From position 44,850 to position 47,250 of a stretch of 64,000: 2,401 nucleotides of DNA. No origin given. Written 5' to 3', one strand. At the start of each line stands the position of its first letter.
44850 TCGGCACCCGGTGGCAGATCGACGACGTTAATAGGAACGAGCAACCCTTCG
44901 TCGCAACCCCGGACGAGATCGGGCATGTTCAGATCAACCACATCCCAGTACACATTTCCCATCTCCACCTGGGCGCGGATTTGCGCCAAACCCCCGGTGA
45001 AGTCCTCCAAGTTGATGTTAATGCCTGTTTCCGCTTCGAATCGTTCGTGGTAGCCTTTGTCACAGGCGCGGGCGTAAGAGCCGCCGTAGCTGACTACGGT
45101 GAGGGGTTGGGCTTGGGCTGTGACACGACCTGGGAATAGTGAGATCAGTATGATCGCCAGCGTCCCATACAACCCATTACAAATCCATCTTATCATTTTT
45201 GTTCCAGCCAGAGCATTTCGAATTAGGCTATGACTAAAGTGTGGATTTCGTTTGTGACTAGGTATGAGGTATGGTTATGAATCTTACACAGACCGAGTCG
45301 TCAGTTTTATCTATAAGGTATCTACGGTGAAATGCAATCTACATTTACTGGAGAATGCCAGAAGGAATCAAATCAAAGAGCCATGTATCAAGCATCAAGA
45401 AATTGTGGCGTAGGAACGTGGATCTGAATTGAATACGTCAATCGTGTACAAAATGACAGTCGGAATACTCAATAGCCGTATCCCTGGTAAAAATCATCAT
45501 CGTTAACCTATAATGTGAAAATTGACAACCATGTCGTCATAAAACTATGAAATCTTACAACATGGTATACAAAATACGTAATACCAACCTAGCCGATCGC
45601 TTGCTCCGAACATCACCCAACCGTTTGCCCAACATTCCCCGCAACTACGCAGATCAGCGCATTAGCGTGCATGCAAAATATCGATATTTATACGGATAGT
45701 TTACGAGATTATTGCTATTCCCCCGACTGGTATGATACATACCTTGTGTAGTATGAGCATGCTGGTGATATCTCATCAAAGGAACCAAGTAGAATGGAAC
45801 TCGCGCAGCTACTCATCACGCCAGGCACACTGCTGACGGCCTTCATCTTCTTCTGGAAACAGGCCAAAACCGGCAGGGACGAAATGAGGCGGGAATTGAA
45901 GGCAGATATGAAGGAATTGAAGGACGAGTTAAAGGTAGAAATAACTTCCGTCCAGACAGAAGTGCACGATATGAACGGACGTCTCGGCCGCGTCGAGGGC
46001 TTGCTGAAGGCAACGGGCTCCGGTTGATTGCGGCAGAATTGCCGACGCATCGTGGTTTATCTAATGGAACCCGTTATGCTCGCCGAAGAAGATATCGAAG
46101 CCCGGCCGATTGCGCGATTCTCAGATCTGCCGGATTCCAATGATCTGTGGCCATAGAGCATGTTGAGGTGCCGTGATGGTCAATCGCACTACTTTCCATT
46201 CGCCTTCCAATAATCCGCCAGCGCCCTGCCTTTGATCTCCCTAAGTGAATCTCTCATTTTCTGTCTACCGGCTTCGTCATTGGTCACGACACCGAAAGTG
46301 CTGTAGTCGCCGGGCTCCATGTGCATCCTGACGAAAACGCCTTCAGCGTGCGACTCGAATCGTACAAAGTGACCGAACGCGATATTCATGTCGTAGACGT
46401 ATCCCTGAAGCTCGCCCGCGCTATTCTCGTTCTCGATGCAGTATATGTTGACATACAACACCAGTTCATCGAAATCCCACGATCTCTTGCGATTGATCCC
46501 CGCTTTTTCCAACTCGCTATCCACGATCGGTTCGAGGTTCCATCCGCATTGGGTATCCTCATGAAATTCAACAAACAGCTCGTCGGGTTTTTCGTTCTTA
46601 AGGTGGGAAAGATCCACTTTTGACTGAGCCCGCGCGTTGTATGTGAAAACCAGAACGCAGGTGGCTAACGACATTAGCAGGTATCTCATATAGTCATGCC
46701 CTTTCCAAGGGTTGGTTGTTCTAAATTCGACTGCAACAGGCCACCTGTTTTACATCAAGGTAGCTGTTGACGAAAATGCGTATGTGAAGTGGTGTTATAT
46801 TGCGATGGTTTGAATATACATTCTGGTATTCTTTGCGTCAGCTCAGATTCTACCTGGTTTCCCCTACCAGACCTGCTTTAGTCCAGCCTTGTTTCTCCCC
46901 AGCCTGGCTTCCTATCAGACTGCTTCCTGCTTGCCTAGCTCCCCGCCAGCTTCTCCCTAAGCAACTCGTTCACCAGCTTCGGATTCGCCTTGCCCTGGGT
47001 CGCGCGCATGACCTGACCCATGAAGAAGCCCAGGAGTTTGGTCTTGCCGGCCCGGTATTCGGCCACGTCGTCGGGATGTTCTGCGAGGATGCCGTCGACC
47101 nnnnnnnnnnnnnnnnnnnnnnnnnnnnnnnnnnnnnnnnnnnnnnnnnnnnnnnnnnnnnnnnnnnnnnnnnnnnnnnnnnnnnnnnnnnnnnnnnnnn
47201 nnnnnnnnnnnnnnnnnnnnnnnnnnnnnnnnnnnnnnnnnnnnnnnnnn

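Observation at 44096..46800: Orphan second copy of the ABC substrate-binding protein next to a ~1.6 kb low-GC island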

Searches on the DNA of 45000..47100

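Call 10: search_rna_families(source=window, start=45000, end=47100, threshold=evalue, max_evalue=5)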
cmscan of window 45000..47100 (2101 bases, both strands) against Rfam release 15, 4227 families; matches with E-value up to 5: 1.
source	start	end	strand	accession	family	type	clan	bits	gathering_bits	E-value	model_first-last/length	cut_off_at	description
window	45467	45570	-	RF01207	snR73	Gene; snRNA; snoRNA; CD-box;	CL00056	19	37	3.8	1-103/103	no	Small nucleolar RNA snR73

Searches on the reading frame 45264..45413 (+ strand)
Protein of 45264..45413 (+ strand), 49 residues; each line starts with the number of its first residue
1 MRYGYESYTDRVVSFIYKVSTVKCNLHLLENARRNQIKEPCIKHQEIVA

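Call 76: search_protein_families(library=phrogs, proteins=[window:45264-45413:+], max_evalue=0.1)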
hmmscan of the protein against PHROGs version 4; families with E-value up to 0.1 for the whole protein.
window:45264-45413:+ (49 aa): 0 families

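Call 77: search_protein_families(library=pfam, proteins=[window:45264-45413:+], max_evalue=1)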
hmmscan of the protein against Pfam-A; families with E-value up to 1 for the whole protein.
window:45264-45413:+ (49 aa): 0 families

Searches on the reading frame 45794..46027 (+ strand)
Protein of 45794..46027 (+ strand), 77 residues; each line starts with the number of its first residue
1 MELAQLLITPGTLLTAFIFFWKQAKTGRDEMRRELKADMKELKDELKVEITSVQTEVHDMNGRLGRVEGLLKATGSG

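Call 9: search_protein_families(library=pfam, proteins=[window:45794-46027:+], max_evalue=0.01)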
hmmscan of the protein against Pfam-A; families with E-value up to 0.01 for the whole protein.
window:45794-46027:+ (77 aa): 0 families

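Call 25: search_protein_families(library=padloc, proteins=[window:45794-46027:+], max_evalue=0.001)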
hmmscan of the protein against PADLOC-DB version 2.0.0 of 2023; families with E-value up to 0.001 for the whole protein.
window:45794-46027:+ (77 aa): 0 families

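Call 29: find_homologous_proteins(query=window:45794-46027:+, max_evalue=0.01)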
Query window:45794-46027:+ (77 aa): 234 proteins with E <= 0.01 among 235 candidates; the best 120 are listed.
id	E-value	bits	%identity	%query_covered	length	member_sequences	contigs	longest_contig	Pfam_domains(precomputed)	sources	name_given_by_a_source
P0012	4.4e-42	158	100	100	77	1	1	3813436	-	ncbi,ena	-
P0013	3.6e-40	152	96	100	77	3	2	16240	-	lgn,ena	-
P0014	6.2e-40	151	95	100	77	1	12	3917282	-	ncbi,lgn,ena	-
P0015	1.8e-37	144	91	100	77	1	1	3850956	-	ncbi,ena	-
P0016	4.4e-37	142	90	100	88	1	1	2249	-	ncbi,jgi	-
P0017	7.8e-36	138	71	100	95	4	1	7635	-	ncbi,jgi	-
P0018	3.6e-35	136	71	100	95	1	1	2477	-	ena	-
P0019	1.2e-34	135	91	100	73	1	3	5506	-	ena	-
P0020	6.3e-33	129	57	100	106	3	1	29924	PF01442.24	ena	-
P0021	3.9e-32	127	61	100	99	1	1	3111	-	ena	-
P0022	1.1e-31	125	60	100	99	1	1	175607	-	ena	-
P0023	1.2e-31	125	54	100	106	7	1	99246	PF01442.24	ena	-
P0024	1.2e-31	125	77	100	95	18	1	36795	-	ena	-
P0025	1.5e-31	125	51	100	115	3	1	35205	PF01442.24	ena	-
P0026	3.4e-31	124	53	100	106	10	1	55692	-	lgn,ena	-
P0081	3.3e-26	108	60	92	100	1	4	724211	PF01442.24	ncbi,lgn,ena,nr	ncbi:MAG: hypothetical protein F4X08_04100 [Gemmatimonadetes bacterium]|nr:hypothetical protein [Gem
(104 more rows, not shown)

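Call 30: find_encoding_contigs(protein=P0012, flank=10000, max_places=3)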
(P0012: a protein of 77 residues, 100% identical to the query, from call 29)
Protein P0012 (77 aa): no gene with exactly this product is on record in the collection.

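Call 32: list_cluster_members(proteins=[P0012, P0014, P0015])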
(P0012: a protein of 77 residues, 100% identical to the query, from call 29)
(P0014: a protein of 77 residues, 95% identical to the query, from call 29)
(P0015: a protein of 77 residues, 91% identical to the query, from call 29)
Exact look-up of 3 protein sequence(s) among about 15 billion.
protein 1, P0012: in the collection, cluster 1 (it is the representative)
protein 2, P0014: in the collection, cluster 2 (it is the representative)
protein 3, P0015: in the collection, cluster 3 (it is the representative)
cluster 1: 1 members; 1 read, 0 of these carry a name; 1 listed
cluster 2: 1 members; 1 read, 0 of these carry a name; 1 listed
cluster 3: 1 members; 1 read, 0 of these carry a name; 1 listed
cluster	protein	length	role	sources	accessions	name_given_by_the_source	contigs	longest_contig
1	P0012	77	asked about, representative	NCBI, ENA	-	-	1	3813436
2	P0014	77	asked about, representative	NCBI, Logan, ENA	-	-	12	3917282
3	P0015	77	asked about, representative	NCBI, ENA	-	-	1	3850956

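Call 44: find_encoding_contigs(protein=P0013, flank=8000, max_places=3)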
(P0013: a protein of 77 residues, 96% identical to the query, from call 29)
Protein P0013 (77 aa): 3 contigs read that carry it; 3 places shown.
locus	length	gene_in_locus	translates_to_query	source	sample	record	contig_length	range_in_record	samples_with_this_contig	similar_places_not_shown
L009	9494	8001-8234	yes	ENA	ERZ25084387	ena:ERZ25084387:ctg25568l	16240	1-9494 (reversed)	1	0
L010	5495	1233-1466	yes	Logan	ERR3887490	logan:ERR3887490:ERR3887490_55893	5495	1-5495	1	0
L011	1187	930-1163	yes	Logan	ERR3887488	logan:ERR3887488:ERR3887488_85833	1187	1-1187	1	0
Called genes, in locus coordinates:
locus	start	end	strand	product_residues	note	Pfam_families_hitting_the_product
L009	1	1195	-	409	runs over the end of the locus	PF04326:SLFN_AlbA_2, PF13749:HATPase_c_4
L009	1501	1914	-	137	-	PF01850:PIN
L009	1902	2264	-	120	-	-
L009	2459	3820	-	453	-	PF01420:Methylase_S (weak)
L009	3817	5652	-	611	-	PF03235:GmrSD_N, PF07510:GmrSD_C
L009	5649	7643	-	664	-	PF12161:HsdM_N, PF02384:N6_Mtase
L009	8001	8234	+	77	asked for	-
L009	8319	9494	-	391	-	?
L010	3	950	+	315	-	?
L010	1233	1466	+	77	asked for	-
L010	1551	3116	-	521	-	PF02934:GatB_N, PF02637:GatB_Yqey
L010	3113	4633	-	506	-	PF01425:Amidase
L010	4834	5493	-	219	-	?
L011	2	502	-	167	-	?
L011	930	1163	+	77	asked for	-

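Call 45: find_encoding_contigs(protein=P0015, flank=10000, max_places=2)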
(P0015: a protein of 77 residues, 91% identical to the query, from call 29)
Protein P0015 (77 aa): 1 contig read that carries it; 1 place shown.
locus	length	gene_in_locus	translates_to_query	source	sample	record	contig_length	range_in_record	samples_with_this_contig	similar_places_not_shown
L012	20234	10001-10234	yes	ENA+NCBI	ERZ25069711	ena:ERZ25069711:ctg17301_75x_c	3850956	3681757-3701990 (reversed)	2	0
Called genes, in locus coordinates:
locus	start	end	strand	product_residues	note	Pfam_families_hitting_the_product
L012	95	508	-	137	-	PF01850:PIN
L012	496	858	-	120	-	-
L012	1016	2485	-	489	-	PF01420:Methylase_S (faint)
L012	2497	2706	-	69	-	PF13619:KTSC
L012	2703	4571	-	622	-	PF01580:FtsK_SpoIIIE (faint), PF01935:DUF87, PF05872:HerA_C (faint), PF10412:TrwB_AAD_bind (weak)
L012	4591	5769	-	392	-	PF13289:SIR2_2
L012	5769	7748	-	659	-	PF12161:HsdM_N, PF02384:N6_Mtase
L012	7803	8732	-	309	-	-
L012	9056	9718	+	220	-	PF13635:DUF4143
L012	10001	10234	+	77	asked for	-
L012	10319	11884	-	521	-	PF02934:GatB_N, PF02637:GatB_Yqey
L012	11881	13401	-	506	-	PF01425:Amidase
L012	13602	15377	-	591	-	PF01839:FG-GAP (faint), PF13517:FG-GAP_3 (weak)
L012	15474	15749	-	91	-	-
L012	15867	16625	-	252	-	PF01066:CDP-OH_P_transf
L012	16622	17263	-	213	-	PF02666:PS_Dcarbxylase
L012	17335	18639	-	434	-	PF00089:Trypsin, PF13365:Trypsin_2, PF13180:PDZ_2, PF17820:PDZ_6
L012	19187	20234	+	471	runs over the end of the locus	PF03951:Gln-synt_N, PF00120:Gln-synt_C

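Call 46: find_encoding_contigs(protein=P0019, flank=6000, max_places=3)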
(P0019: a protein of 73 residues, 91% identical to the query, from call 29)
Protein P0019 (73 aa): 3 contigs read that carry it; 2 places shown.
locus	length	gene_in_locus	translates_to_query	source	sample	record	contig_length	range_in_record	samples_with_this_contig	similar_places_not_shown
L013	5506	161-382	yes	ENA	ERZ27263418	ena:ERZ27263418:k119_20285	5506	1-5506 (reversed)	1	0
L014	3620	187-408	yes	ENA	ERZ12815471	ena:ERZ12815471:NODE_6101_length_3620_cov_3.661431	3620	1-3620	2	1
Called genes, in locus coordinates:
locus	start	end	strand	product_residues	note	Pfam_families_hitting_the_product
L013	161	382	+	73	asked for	-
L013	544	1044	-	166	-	-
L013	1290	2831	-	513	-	PF02934:GatB_N, PF02637:GatB_Yqey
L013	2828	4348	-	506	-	PF01425:Amidase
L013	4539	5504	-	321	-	?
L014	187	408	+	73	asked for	-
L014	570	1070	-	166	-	-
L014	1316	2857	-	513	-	PF02934:GatB_N, PF02637:GatB_Yqey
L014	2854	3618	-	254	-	?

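Call 64: find_related_loci(query=window:45794-46027:+, collection=viral_contigs, flank=5000)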
Query window:45794-46027:+ (77 aa) in viral_contigs; peptide patterns used: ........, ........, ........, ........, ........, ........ (x = any residue, [..] = any of these).
39 stretches matched a pattern, but none encodes a relative of the query by tblastn (E <= 1e-3).

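Call 65: find_encoding_contigs(protein=P0081, flank=8000, max_places=3)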
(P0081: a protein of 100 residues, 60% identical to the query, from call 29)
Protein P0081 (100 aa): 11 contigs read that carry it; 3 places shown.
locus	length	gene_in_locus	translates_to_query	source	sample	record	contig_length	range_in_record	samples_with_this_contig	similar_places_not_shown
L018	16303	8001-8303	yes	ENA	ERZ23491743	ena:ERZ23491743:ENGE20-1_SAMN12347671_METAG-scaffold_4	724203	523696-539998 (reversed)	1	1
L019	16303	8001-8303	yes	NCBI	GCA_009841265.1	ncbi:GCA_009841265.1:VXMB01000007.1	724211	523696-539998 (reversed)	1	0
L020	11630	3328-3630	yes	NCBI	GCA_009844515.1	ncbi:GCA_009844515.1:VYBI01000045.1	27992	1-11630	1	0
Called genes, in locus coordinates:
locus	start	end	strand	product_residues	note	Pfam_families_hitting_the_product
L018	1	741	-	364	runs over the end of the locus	PF01547:SBP_bac_1, PF13416:SBP_bac_8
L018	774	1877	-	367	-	PF01547:SBP_bac_1, PF13416:SBP_bac_8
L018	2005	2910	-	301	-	-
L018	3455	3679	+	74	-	-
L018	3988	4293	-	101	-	PF28530:DUF8426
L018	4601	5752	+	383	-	PF13173:AAA_14, PF13635:DUF4143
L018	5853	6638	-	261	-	PF05721:PhyH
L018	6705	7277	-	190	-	PF06094:GGACT, PF13772:AIG2_2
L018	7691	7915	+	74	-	-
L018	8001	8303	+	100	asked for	PF01442:Apolipoprotein (weak)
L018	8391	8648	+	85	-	-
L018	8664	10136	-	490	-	PF02934:GatB_N, PF02637:GatB_Yqey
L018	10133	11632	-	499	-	PF01425:Amidase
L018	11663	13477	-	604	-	PF13517:FG-GAP_3 (faint), PF01839:FG-GAP (faint)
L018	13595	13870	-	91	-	PF14209:DUF4321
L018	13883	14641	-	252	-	PF01066:CDP-OH_P_transf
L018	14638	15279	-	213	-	PF02666:PS_Dcarbxylase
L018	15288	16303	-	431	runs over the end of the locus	PF00089:Trypsin, PF13365:Trypsin_2, PF13180:PDZ_2, PF17820:PDZ_6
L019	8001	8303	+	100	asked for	PF01442:Apolipoprotein (weak)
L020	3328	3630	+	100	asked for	PF01442:Apolipoprotein (weak)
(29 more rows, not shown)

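Call 76: search_protein_families(library=phrogs, proteins=[window:45794-46027:+], max_evalue=0.1)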
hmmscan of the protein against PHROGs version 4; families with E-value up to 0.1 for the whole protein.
window:45794-46027:+ (77 aa): 7 families
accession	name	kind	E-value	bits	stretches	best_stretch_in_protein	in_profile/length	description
phrog_9415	-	unknown function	0.0085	17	1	29-58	96-125/168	-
phrog_1863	-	unknown function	0.0095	16.8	1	11-72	12-82/97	-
phrog_38517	-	unknown function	0.015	16.3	1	9-54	16-60/123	-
phrog_30868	-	unknown function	0.036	15.4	1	28-66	37-75/115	-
phrog_3507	-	unknown function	0.047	15.2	0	20-47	61-91/102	-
phrog_1009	-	unknown function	0.053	14.6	1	33-71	44-85/103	-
phrog_14706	-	unknown function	0.078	14.6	1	27-66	50-89/97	-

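Call 77: search_protein_families(library=pfam, proteins=[window:45794-46027:+], max_evalue=1)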
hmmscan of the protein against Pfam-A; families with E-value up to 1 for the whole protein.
window:45794-46027:+ (77 aa): 3 families
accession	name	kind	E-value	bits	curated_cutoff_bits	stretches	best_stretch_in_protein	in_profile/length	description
PF07798.16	CCDC90-like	-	0.013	15.8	33.5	1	30-72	79-122/175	Coiled-coil domain-containing protein 90-like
PF02739.22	5_3_exonuc_N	-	0.13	12.4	34.3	1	17-68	52-103/164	5'-3' exonuclease, N-terminal resolvase-like domain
PF10845.14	DUF2576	-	0.32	11.2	27.4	0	43-63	13-33/49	Protein of unknown function (DUF2576)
